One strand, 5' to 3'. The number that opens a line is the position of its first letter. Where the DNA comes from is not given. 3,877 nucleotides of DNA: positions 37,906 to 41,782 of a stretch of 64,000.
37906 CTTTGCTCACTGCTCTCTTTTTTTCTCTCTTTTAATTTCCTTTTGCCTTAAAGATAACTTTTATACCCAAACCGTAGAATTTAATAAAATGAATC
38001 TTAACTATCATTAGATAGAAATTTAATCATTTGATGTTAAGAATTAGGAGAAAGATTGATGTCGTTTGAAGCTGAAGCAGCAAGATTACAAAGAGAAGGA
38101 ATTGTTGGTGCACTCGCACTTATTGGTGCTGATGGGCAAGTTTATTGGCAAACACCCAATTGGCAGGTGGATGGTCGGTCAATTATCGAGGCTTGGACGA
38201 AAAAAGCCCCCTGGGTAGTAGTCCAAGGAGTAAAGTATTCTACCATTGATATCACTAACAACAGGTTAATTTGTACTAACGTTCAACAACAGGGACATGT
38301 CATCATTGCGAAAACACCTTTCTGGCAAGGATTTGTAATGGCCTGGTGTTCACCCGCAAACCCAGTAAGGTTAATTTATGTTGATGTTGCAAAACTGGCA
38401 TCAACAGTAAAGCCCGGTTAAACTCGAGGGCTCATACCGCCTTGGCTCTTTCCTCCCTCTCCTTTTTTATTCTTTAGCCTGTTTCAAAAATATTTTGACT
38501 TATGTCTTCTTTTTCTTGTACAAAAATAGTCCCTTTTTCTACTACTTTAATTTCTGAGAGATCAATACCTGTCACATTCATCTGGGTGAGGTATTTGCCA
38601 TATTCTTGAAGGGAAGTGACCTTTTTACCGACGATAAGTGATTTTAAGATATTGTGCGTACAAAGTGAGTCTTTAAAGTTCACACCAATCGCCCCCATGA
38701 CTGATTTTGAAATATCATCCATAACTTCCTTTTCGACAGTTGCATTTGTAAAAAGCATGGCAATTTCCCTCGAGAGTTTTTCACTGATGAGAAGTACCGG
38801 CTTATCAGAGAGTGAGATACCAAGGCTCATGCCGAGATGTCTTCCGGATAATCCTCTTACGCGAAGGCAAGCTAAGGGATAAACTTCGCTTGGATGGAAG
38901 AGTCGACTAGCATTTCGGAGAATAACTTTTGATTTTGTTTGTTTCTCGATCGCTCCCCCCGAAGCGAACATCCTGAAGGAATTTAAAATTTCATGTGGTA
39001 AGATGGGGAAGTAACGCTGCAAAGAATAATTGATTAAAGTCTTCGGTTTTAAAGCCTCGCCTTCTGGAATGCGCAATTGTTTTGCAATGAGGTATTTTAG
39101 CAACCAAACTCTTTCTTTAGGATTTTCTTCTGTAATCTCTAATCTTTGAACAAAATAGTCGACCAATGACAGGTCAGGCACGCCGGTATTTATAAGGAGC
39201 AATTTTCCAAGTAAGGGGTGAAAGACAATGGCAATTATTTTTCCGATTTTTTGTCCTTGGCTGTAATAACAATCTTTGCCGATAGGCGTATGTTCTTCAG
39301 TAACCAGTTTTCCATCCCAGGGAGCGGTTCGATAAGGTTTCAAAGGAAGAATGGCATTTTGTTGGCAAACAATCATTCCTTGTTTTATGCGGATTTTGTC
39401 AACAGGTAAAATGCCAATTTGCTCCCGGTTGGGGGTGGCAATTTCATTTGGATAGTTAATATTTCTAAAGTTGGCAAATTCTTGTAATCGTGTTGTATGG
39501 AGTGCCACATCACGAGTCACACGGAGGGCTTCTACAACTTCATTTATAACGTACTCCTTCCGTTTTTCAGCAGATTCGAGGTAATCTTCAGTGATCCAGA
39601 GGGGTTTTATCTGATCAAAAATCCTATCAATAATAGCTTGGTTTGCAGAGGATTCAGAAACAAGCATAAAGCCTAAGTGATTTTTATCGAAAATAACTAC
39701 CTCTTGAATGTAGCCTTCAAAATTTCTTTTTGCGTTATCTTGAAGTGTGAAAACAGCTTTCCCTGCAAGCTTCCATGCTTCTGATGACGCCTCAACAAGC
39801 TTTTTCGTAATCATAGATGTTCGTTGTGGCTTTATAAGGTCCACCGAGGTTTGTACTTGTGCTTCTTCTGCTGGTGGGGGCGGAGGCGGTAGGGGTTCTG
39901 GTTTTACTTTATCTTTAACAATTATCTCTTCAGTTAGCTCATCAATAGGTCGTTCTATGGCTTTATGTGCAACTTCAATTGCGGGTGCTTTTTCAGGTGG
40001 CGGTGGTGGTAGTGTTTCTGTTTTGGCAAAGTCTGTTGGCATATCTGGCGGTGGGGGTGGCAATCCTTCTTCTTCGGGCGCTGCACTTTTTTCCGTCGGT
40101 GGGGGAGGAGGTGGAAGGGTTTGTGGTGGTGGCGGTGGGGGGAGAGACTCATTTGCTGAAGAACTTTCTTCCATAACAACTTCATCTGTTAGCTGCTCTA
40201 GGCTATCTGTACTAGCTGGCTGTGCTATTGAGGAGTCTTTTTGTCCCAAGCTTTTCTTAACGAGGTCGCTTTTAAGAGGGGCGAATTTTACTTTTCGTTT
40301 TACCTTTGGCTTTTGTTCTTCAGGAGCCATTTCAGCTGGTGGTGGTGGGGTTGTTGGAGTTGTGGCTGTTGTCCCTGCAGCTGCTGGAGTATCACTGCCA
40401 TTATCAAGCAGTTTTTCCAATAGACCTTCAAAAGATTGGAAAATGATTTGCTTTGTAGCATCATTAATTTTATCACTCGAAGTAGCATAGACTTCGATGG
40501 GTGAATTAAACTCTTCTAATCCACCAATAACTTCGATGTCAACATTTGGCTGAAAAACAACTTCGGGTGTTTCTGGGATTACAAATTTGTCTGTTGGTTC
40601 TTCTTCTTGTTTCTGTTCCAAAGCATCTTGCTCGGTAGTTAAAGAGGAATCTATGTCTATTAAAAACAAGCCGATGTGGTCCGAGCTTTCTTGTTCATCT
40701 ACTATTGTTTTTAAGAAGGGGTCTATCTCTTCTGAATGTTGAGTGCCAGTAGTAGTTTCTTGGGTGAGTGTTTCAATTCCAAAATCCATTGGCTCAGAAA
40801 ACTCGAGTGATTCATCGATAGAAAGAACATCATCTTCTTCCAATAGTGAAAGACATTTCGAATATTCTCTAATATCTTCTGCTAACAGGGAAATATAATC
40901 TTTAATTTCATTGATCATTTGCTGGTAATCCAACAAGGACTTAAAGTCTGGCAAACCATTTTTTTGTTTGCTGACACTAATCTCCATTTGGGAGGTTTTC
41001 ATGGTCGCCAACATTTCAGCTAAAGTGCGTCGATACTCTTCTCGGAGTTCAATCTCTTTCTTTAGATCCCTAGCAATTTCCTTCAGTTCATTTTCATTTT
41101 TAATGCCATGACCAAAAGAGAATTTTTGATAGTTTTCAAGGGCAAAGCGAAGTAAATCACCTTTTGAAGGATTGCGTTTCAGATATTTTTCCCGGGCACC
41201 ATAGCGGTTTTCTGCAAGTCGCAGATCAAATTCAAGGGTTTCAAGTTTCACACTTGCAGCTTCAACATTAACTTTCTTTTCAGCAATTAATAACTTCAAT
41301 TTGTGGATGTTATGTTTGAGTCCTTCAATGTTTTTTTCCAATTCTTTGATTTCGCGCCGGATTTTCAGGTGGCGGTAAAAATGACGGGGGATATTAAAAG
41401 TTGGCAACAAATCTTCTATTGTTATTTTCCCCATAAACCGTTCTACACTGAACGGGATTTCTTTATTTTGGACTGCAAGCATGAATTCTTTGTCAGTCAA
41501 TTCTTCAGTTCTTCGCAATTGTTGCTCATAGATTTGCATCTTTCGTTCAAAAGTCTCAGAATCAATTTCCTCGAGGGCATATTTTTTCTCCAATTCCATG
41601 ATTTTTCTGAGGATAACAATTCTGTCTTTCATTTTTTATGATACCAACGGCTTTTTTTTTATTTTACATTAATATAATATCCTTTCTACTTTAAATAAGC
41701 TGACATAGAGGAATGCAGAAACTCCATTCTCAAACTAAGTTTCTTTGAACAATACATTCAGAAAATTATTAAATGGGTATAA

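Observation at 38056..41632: Profilin gene facing a protein with five L-P5/6 profilin-ligand motifs: candidate native profilin-polyproline actin module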

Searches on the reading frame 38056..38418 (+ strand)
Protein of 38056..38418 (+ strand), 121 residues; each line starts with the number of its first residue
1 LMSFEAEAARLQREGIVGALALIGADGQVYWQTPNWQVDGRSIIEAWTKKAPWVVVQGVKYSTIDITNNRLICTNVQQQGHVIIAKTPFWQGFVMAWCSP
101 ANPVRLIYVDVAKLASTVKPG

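Call 3: search_protein_families(library=pfam, proteins=[window:38056-38418:+], max_evalue=1)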
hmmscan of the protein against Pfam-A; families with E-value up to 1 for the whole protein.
window:38056-38418:+ (121 aa): 2 families
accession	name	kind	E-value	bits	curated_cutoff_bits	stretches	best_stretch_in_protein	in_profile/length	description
PF00235.25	Profilin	-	0.00013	22.5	25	1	10-114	10-118/127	Profilin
PF19057.6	PH_19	-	0.21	11.7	23.2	1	64-113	38-87/150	PH domain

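Call 4: search_protein_families(library=ncbifam, proteins=[window:38056-38418:+], max_evalue=1)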
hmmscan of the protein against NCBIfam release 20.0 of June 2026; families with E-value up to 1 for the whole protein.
window:38056-38418:+ (121 aa): 1 family
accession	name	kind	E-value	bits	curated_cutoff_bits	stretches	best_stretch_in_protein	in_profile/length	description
NF010386.0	PRK13813.1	equivalog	0.16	11.5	208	1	39-87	43-88/216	orotidine 5'-phosphate decarboxylase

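Call 5: search_solved_structures(query=window:38056-38418:+, max_evalue=10, show_alignments=3)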
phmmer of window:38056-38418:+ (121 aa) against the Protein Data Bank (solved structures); distinct sequences matched with E-value up to 10: 5.
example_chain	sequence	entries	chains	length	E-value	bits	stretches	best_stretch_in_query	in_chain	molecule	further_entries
5zza_P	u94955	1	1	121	4.1e-22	81.5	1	2-116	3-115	Uncharacterized protein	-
7pbh_A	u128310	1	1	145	1.1e-12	51.1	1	15-119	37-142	Profilin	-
5zzb_A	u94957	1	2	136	1.1e-10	44.6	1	16-111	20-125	Uncharacterized protein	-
5yed_A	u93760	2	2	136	6.5e-09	38.9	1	17-112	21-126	Uncharacterized protein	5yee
6yrr_A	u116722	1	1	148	3e-08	36.8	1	4-99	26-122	Profilin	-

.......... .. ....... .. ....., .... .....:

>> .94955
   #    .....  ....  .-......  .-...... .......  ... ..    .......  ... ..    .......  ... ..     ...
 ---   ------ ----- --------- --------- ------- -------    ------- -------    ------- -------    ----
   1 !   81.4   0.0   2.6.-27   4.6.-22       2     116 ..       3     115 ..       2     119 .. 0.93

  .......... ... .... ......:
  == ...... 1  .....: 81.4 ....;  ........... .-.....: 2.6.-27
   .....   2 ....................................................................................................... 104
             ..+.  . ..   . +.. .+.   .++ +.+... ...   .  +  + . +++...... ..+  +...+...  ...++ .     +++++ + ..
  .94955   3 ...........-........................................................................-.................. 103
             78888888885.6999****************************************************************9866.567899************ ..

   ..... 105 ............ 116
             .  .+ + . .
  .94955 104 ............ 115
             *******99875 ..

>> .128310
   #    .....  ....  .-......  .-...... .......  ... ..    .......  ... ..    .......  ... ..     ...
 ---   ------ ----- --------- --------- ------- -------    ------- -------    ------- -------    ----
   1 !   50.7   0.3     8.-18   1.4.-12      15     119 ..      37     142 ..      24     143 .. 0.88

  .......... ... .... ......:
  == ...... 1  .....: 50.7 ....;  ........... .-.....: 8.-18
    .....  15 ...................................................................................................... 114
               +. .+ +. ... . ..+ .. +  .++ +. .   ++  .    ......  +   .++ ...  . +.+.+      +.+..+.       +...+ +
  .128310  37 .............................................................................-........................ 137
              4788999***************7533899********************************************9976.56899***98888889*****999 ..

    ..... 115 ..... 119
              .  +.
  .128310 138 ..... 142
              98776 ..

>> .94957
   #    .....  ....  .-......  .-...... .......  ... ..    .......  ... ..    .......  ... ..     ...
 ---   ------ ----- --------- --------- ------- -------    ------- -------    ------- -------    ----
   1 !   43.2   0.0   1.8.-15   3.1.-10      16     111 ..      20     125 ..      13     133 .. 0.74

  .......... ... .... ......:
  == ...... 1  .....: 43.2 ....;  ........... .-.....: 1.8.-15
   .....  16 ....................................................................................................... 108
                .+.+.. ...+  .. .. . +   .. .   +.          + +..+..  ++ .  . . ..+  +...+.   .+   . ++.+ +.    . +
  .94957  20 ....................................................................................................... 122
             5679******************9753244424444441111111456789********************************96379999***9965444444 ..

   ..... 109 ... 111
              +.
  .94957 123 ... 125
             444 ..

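Call 29: find_homologous_proteins(query=window:38056-38418:+, max_evalue=0.001)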
Query window:38056-38418:+ (121 aa): 16 proteins with E <= 0.001 among 38 candidates. Only proteins of 66 to 212 residues were searched: fused or split forms outside these lengths cannot appear, so this answer is no evidence that the protein stands alone or is whole; lengths 'longer' or 'shorter' looks for them.
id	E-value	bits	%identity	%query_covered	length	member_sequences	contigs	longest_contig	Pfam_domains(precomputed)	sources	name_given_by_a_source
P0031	1.7e-66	240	86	99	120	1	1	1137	-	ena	-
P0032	3.2e-66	239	81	99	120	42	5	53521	-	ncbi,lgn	-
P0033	1.8e-65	236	84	99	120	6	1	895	-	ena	-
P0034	8.4e-64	231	80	99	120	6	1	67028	-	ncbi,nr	ncbi:MAG: hypothetical protein EAX90_08405 [Candidatus Heimdallarchaeota archaeon]|nr:hypothetical p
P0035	1.2e-63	230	82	99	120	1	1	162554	-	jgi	-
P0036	4.0e-63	229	80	99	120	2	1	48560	-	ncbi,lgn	-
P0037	2.8e-62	226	78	98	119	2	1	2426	-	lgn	-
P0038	3.6e-62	226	79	99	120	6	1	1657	-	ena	-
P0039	2.1e-61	223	78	99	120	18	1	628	-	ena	-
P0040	3.9e-61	222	79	99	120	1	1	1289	-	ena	-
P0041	9.7e-61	221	77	98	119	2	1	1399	-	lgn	-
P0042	3.3e-60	219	74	99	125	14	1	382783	-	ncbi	-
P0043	1.0e-59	218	74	99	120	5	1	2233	-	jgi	-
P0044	6.4e-57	209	75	99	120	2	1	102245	-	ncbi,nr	ncbi:MAG: hypothetical protein GF308_08635 [Candidatus Heimdallarchaeota archaeon]|nr:hypothetical p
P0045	1.6e-56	207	72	99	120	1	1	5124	-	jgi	jgi:hypothetical protein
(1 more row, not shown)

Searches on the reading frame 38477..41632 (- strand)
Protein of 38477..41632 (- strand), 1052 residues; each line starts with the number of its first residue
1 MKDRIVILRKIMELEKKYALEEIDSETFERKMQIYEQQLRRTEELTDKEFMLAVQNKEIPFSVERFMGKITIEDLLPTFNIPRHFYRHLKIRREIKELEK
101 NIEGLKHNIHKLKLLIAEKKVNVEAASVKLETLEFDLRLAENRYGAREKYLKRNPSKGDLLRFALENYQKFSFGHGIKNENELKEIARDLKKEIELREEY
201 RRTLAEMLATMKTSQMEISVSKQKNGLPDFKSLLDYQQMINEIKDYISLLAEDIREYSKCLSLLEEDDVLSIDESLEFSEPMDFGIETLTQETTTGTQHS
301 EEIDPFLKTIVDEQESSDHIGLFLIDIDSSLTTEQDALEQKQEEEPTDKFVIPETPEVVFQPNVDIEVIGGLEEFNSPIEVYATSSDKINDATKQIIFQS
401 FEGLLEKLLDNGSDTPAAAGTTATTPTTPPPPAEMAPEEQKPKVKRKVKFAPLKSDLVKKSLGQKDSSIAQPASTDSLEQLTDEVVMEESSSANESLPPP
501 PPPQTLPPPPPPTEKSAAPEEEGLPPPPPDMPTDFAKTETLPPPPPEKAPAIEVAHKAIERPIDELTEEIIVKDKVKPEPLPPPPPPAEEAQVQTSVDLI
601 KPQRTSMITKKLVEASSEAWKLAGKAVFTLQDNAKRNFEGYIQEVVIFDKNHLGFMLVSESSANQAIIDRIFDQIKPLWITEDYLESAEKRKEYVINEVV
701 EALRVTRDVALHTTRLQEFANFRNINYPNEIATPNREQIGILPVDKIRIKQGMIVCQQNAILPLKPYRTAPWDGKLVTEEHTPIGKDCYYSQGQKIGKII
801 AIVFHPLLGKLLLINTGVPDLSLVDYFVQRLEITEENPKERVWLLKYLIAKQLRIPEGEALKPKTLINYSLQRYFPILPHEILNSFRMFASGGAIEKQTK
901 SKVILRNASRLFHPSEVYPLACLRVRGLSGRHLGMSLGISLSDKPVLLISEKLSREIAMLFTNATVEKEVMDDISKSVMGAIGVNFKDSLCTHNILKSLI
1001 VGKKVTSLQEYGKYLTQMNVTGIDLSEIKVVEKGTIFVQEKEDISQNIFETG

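Call 3: search_protein_families(library=pfam, proteins=[window:38477-41632:-], max_evalue=1)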
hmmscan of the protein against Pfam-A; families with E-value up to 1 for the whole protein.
window:38477-41632:- (1052 aa): 2 families
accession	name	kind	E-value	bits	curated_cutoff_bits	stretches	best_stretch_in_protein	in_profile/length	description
PF04977.20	DivIC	-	0.066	13.5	28.9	1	76-118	7-49/80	Septum formation initiator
PF00632.30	HECT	-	0.15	12.1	23.9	1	58-257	38-226/306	HECT-domain (ubiquitin-transferase)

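Call 4: search_protein_families(library=ncbifam, proteins=[window:38477-41632:-], max_evalue=1)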
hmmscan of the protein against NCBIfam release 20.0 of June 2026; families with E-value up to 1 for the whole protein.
window:38477-41632:- (1052 aa): 2 families
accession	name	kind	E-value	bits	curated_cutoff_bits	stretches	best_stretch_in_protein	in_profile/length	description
TIGR02168.1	SMC_prok_B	equivalog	0.0024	15.7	567.35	1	90-210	425-547/1181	chromosome segregation protein SMC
NF040772.1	double_cubane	equivalog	0.017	14.2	350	1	185-256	148-219/372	double-cubane-cluster-containing anaerobic reductase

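Call 14: find_homologous_proteins(query=window:38477-41632:-, region=600-1052, max_evalue=0.001)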
Query window:38477-41632:-, residues 600-1052 (453 aa): 30 proteins with E <= 0.001 among 8000 candidates. Only proteins of 578 to 1841 residues were searched: fused or split forms outside these lengths cannot appear, so this answer is no evidence that the protein stands alone or is whole; lengths 'longer' or 'shorter' looks for them.
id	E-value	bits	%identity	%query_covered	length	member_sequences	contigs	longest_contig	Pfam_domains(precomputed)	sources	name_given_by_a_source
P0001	1.9e-291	984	99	100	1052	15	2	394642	-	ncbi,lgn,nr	ncbi:MAG: hypothetical protein K9W42_09945 [Candidatus Heimdallarchaeota archaeon]|nr:hypothetical p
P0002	1.1e-246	837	82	100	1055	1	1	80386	-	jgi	-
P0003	4.9e-208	709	69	100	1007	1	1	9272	-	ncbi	-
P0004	4.6e-204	696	68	100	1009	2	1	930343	-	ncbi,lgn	ncbi:MAG: hypothetical protein HZR80_10550 [Candidatus Heimdallarchaeota archaeon]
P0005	2.0e-200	684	66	99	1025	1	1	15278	-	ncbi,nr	ncbi:MAG: hypothetical protein FK730_01315 [Asgard group archaeon]|nr:hypothetical protein [Asgard g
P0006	2.2e-199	681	68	99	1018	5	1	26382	-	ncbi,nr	ncbi:MAG: hypothetical protein GPJ52_03005 [Candidatus Heimdallarchaeota archaeon]|nr:hypothetical p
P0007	6.6e-199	679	66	99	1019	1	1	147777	-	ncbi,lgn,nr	ncbi:MAG: hypothetical protein JXA54_02035 [Candidatus Heimdallarchaeota archaeon]|nr:hypothetical p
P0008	6.9e-199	679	66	99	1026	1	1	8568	-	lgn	-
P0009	8.5e-199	679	67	99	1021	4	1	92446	-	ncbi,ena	-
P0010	2.3e-198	677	67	99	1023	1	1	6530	-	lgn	-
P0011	2.6e-198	677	67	99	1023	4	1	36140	-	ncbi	-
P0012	1.9e-197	674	67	99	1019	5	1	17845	-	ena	-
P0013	8.7e-196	669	66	99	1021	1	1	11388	-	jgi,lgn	-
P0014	1.9e-195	668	66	99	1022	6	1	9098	-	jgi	-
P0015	4.5e-195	667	63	99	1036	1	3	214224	-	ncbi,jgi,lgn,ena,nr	ncbi:MAG TPA: hypothetical protein VMZ29_17355 [Candidatus Bathyarchaeia archaeon]|nr:hypothetical p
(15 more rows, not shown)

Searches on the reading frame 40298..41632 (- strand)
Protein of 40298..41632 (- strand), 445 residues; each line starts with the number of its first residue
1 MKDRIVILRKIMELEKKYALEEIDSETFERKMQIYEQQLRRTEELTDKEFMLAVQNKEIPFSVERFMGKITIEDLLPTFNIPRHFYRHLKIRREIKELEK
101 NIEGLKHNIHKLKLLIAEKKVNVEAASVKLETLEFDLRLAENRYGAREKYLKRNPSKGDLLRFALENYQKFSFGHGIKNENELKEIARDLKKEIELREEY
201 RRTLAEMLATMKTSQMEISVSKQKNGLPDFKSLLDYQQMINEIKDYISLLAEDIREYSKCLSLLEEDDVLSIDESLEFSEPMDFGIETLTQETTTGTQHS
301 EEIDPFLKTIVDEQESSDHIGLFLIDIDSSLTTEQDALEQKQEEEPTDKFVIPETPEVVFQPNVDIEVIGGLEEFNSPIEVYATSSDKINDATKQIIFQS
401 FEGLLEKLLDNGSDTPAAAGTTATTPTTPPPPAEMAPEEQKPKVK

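Call 61: predict_structure(alignment_id=A3)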
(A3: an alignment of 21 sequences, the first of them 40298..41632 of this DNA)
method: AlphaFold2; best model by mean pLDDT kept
length: 445 residues; sequences in the alignment: 21
mean_pLDDT: 65.6   pTM: 0.50
mean pLDDT of the five models: 65.6, 64.3, 61.0, 58.7, 58.7
residues with pLDDT >= 90: 66; 70-90: 144; 50-70: 93; < 50: 142
segments of 3 or more residues with pLDDT < 50: 61-71, 268-304, 306-319, 321-350, 358-364, 411-445
pLDDT, mean of each block of 10 residues (from residue 1): 75 82 83 84 70 61 44 52 79 92 94 90 90 95 94 88 78 60 86 88 84 80 71 84 89 89 62 39 32 31 41 43 37 42 41 48 52 56 60 67 56 33 35 41 39
secondary structure, 60 per line:
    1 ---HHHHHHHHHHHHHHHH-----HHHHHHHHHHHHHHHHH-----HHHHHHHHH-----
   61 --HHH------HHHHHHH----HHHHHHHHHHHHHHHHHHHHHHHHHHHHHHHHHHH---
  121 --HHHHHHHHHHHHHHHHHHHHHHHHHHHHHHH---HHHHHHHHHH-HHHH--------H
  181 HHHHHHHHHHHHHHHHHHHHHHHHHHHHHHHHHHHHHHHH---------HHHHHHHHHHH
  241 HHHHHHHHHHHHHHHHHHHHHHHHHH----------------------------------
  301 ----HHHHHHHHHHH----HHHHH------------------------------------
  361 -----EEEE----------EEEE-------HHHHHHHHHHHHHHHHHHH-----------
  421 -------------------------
elements in order: H4-19 H25-41 H47-55 H72-78 H83-117 H123-153 H157-166 H168-171 H180-220 H230-266 H305-315 H320-324 E366-369 E380-383 H391-409

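Call 64: fold_search(model_id=the predicted structure, library=pdb)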
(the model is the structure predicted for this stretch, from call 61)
No match with E <= 0.001 here; weaker rows may still be real.
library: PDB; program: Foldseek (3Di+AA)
matches with E <= 10: 500; with E <= 0.001: 0
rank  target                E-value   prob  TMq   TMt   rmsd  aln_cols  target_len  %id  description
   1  3o1j_A                8.9e-02  0.14  0.11  0.15  26.9       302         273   13  Crystal Structure of the TorS sensor domain - TorT complex in the absence of isopropanol (released 2011-12-21)
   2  9gm7_C                1.1e-01  0.41  0.18  0.18  27.7       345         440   10  MukBEF in a nucleotide-bound state with open neck gate (monomer) (released 2025-03-26)
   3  3zcj_A                1.2e-01  0.47  0.16  0.26  13.7       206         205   16  Crystal structure of Helicobacter pylori T4SS protein CagL in a tetragonal crystal form with a helical RGD-motif (6 Mo (released 2013-10-09)
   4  5cjp_E                1.2e-01  0.15  0.12  0.14  28.9       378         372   12  The Structural Basis for Cdc42-Induced Dimerization of IQGAPs (released 2016-08-10)
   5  3o1h_A                1.4e-01  0.14  0.11  0.15  26.7       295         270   12  Crystal Structure of the TorS sensor domain - TorT complex in the presence of TMAO (released 2011-12-21)
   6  6z0c_C                2.2e-01  0.57  0.18  0.32  13.0       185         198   16  Structure of in silico modelled artificial Maquette-3 protein (released 2021-03-17)
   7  5vjs                  2.4e-01  0.89  0.21  0.43  12.7       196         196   18  De Novo Photosynthetic Reaction Center Protein Equipped with Heme B, a synthetic Zn porphyrin, and Zn(II) cations (released 2018-04-25)
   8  5vju                  2.7e-01  0.89  0.22  0.45  12.8       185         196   18  De Novo Photosynthetic Reaction Center Protein Variant Equipped with His-Tyr H-bond, Heme B, and Cd(II) ions (released 2018-04-25)
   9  2efk                  2.8e-01  0.16  0.13  0.19  40.4       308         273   12  Crystal structure of the EFC domain of Cdc42-interacting protein 4 (released 2007-05-29)
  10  3euh_B                2.9e-01  0.14  0.15  0.19  23.3       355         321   13  Crystal Structure of the MukE-MukF Complex (released 2009-01-20)
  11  4mu6                  2.9e-01  0.06  0.08  0.11  36.0       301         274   11  Crystal Structure of the N-terminal domain of Effector Protein LegC3 from Legionella pneumophila (released 2013-12-11)
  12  7nz2_C1               2.9e-01  0.15  0.15  0.15  26.3       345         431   12  Cryo-EM structure of the MukBEF-MatP-DNA tetrad (released 2021-07-07)
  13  9fed                  2.9e-01  0.60  0.19  0.35  12.6       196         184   16  Single-chain chimeric protein mimicking the interaction between HR1 and HR2 in HIV gp41 (released 2025-05-28)
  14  3zci                  3.1e-01  0.41  0.17  0.30  13.2       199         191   14  Crystal structure of Helicobacter pylori T4SS protein CagL in a cubic crystal form with a distorted helical conformation (released 2013-10-09)
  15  6z0c_A                3.3e-01  0.47  0.18  0.32  13.0       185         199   16  Structure of in silico modelled artificial Maquette-3 protein (released 2021-03-17)
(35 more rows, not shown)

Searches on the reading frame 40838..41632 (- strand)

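Call 26: search_protein_families(library=pfam, proteins=[window:40838-41632:-], max_evalue=10)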
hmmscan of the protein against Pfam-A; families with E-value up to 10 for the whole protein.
window:40838-41632:- (265 aa): 11 families
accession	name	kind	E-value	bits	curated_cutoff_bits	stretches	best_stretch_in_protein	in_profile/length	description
PF00632.30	HECT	-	0.0092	16.1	23.9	1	49-258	35-227/306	HECT-domain (ubiquitin-transferase)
PF04977.20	DivIC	-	0.011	15.9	28.9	1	76-119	7-50/80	Septum formation initiator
PF05120.17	GvpG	-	0.022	15.4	30.6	1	2-39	28-65/67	Gas vesicle protein G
PF05119.17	Terminase_4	-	0.28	12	24.7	1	10-58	8-56/98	Phage terminase, small subunit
PF10186.14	ATG14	-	0.33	10.4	33.2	1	89-149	65-125/347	Vacuolar sorting 38 and autophagy-related subunit 14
PF05377.16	FlaC_arch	-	0.61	11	27.8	1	91-112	19-40/55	Flagella accessory protein C (FlaC)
PF18385.6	Tiam_CC_Ex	-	0.67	10.7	25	0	8-60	9-63/98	T-lymphoma invasion and metastasis CC-Ex domain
PF25610.1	HR1_TOCA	-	1.9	9.3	27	1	91-118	58-85/90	TOCA family HR1 domain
PF06009.19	Laminin_II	-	3.2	8.2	33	1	93-120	76-103/138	Laminin Domain II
PF10805.13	DUF2730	-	4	8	24.9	1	90-135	44-91/102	Protein of unknown function (DUF2730)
PF06698.16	DUF1192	-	9.6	6.9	25.5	1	95-126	22-53/58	Protein of unknown function (DUF1192)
